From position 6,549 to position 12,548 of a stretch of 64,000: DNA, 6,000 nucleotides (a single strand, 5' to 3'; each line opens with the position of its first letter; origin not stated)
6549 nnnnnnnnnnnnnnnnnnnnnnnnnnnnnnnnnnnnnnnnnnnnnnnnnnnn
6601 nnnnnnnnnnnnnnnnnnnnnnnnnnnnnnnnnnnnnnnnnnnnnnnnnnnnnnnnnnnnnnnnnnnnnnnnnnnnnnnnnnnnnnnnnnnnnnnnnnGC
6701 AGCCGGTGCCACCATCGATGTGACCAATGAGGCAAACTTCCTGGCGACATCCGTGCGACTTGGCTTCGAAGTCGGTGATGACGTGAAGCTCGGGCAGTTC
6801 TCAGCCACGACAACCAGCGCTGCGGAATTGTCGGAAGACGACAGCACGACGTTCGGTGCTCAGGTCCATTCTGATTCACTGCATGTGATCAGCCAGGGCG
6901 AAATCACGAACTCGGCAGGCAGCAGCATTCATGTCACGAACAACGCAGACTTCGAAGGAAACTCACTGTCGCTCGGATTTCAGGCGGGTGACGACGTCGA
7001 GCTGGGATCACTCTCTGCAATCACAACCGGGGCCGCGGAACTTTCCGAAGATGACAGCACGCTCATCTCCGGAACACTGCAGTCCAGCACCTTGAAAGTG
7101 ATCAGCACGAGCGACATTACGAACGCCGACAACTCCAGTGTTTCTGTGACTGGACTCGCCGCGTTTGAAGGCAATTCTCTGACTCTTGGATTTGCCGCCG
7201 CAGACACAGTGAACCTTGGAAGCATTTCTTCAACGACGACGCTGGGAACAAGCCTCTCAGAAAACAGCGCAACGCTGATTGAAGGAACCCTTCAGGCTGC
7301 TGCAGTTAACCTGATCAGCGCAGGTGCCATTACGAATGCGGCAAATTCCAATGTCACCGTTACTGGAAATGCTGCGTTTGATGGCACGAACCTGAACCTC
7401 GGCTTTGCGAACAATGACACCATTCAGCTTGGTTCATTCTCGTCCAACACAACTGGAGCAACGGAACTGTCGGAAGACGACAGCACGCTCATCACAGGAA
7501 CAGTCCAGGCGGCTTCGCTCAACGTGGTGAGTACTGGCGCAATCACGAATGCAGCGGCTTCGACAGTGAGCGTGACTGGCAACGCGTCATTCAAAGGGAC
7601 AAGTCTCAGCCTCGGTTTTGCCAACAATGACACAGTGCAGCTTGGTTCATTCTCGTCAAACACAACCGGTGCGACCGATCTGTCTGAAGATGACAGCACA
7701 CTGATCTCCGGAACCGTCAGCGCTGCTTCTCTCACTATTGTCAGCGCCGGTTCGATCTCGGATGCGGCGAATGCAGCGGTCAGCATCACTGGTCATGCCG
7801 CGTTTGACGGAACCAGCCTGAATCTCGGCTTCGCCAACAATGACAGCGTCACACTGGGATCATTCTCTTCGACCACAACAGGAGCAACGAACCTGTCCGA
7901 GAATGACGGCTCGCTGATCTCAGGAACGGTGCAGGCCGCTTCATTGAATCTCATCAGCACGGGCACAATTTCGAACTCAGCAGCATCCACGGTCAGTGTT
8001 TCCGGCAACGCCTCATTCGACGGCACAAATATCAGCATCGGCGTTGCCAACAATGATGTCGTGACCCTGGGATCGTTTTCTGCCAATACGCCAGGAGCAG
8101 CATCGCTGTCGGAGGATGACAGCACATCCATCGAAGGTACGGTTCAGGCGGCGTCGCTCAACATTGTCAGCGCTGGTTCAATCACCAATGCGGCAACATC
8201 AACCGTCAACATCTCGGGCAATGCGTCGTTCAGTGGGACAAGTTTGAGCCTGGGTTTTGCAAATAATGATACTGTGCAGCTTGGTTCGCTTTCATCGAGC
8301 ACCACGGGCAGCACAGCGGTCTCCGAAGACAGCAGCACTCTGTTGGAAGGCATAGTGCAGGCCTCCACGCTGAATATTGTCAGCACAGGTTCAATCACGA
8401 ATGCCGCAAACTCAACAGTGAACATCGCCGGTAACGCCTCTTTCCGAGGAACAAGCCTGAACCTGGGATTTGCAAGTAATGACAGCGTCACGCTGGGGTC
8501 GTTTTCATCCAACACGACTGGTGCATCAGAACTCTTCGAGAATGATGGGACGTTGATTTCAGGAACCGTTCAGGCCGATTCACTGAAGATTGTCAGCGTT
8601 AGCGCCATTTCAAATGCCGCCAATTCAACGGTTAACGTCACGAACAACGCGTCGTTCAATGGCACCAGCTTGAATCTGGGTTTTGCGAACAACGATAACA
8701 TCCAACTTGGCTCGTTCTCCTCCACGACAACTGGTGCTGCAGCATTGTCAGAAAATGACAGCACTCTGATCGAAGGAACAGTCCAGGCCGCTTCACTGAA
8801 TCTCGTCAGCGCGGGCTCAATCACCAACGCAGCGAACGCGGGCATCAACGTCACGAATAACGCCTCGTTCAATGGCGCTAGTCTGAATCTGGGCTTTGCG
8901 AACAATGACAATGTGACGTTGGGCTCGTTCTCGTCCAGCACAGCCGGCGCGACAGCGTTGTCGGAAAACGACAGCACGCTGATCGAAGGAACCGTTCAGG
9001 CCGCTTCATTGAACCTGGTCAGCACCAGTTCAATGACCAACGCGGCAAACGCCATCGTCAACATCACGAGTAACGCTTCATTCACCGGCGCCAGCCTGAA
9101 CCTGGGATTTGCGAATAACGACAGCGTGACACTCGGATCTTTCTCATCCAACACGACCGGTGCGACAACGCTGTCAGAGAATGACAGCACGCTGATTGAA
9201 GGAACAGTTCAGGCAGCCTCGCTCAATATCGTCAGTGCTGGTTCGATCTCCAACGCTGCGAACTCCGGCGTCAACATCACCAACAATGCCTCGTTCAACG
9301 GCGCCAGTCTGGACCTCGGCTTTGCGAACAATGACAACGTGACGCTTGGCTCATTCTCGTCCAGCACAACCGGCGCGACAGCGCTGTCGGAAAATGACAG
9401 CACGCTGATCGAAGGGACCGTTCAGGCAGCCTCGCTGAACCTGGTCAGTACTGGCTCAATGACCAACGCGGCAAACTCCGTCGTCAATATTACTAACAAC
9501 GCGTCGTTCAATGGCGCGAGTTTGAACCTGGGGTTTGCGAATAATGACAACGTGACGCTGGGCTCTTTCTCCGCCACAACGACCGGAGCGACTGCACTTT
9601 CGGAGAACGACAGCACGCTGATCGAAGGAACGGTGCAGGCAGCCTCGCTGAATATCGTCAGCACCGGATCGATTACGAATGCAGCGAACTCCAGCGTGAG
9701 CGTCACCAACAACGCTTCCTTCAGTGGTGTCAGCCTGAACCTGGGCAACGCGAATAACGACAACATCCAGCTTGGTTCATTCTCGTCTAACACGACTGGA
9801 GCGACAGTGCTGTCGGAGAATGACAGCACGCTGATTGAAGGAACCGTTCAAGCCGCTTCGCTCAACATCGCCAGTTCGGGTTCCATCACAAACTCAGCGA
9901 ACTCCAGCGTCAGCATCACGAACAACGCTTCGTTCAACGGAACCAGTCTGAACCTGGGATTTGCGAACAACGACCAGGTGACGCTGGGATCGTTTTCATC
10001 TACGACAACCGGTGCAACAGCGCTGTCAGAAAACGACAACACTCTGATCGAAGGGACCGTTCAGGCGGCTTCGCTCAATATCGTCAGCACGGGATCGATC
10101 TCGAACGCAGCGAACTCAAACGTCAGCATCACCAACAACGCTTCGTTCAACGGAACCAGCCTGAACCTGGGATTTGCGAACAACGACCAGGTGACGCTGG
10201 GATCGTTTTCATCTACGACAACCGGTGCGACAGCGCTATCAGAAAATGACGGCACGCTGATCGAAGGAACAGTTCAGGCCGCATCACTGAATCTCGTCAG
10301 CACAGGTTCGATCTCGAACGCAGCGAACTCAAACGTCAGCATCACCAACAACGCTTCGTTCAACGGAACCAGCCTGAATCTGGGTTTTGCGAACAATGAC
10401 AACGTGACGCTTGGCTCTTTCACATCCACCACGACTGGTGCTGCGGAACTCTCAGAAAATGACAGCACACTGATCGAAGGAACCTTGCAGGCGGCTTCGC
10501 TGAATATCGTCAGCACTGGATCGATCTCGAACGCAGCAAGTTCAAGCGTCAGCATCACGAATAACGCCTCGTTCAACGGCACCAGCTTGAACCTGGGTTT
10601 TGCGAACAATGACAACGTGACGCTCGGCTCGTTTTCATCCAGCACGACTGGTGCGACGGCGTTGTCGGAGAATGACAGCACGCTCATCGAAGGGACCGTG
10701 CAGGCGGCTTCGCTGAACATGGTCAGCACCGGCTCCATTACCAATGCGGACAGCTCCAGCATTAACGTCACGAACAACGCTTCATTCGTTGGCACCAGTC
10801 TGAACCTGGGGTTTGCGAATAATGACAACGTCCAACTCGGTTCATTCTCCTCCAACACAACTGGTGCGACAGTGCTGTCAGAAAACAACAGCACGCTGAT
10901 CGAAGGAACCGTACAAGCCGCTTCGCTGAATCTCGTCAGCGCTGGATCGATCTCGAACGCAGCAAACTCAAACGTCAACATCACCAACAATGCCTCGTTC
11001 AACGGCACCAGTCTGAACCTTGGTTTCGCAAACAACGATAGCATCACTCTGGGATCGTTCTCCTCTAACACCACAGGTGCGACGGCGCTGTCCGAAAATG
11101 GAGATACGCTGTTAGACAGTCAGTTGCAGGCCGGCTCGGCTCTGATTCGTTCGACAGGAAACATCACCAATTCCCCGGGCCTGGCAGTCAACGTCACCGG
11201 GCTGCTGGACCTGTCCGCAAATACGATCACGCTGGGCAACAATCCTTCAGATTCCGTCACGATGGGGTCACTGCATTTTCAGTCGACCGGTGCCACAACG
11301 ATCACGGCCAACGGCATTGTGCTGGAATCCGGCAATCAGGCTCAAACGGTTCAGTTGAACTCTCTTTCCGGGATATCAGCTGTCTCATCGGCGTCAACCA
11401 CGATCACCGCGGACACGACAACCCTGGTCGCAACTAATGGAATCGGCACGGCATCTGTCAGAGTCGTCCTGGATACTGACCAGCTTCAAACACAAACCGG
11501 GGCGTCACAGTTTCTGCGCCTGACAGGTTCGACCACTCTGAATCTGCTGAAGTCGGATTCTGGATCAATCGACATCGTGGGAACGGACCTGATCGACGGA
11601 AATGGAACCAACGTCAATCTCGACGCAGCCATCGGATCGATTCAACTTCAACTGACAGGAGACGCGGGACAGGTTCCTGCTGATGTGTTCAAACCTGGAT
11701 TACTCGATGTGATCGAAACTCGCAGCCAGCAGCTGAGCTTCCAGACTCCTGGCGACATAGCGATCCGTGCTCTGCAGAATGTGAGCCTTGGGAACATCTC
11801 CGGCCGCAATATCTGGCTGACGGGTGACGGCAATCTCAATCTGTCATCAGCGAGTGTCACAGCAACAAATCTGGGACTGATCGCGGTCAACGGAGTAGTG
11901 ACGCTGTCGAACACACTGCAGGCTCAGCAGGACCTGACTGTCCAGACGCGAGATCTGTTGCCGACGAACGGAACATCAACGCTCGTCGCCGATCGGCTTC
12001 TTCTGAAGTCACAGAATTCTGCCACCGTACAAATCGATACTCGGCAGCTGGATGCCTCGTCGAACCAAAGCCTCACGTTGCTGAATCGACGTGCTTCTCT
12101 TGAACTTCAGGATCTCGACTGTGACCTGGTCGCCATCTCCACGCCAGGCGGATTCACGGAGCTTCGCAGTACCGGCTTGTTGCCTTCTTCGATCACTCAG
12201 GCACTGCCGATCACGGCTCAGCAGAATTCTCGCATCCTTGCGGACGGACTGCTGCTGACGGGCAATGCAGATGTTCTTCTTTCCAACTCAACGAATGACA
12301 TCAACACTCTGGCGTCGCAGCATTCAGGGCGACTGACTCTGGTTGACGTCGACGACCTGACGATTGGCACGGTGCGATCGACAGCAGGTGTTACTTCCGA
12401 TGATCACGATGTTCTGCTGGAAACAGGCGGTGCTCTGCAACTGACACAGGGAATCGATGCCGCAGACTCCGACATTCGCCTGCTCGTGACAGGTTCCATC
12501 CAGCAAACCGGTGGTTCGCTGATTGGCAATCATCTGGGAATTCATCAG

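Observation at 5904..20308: Translationally coupled pair: a 2805-aa repeat giant and a 1996-aa kinase-TM-coiled coil-WD40 protein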

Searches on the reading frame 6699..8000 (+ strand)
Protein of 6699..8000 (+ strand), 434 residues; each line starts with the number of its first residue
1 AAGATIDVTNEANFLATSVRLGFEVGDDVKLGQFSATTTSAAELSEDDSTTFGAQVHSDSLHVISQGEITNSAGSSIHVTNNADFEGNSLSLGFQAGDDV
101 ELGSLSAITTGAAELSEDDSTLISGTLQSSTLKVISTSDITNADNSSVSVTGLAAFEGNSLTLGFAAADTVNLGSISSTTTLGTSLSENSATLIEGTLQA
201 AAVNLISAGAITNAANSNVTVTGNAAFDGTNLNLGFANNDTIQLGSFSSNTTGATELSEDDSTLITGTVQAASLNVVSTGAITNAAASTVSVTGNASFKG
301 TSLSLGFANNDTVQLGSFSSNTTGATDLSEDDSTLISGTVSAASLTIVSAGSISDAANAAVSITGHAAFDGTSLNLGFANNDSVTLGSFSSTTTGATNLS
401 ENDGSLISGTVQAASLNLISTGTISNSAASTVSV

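Call 76: search_protein_families(library=pfam, proteins=[window:6699-8000:+], max_evalue=1)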
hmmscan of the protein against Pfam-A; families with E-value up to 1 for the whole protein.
window:6699-8000:+ (434 aa): 1 family
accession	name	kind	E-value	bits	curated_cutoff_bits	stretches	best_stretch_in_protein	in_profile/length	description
PF18886.6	DUF5649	-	0.00011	22.8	25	3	254-313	3-62/68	Repeats of unknown function (DUF5649)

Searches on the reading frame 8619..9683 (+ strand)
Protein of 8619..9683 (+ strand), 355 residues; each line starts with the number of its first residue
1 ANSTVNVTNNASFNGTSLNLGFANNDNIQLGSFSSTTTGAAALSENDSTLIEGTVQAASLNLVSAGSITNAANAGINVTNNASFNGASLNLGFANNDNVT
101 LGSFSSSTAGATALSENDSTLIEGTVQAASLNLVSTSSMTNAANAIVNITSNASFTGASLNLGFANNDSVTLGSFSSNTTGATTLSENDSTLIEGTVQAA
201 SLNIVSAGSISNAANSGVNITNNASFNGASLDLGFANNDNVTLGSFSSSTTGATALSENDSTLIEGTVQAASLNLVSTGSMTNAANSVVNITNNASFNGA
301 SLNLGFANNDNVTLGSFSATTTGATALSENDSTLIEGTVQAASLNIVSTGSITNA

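Call 73: predict_structure(alignment_id=A6)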
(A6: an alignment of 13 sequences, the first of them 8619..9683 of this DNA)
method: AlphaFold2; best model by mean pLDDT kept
length: 355 residues; sequences in the alignment: 13
mean_pLDDT: 35.4   pTM: 0.29
mean pLDDT of the five models: 35.4, 33.7, 32.8, 31.5, 28.2
residues with pLDDT >= 90: 0; 70-90: 0; 50-70: 3; < 50: 352
segments of 3 or more residues with pLDDT < 50: 1-12, 14-18, 21-355
pLDDT, mean of each block of 10 residues (from residue 1): 39 47 41 34 38 39 31 31 38 37 31 34 36 31 29 34 37 32 34 35 32 28 34 38 35 33 37 33 28 36 40 39 36 40 40 29
secondary structure, 60 per line:
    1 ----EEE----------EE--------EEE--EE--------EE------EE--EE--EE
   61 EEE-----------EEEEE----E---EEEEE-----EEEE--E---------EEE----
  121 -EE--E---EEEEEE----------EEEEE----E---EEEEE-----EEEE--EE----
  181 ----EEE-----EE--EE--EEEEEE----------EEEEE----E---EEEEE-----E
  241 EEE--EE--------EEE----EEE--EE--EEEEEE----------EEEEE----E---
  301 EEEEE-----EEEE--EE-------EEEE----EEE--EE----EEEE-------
elements in order: E5-7 E28-30 E59-63 E75-79 E88-92 E98-101 E114-116 E130-135 E146-150 E159-163 E169-172 E185-187 E201-206 E217-221 E230-234 E240-243 E256-258 E263-265 E272-277 E288-292 E301-305 E311-314 E326-329 E334-336 E345-348
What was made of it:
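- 6699..11231 (+): Repeat core of the giant: 21 tandem units of exactly 71 aa (aa 266-1776), about 74% identical to one another. It is rich in Asn/Ser/Thr and all-beta in character. The AF2 model was not usable (pLDDT 35, call 73).
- The repeat model failed (call 73).
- Tried and rejected: AF2 of five repeats, using the window's own repeats as a pseudo-alignment, failed (pLDDT 35, call 73).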

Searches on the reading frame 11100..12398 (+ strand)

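Call 76: search_protein_families(library=pfam, proteins=[window:11100-12398:+], max_evalue=1)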
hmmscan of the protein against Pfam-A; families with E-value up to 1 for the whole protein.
window:11100-12398:+ (433 aa): 2 families
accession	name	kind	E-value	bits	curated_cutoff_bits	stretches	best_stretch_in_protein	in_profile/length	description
PF18886.6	DUF5649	-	0.04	14.7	25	1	6-51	16-60/68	Repeats of unknown function (DUF5649)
PF08800.15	BT4734-like_N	-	0.22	12.1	22.4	1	77-131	26-80/134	BT4734-like, N-terminal domain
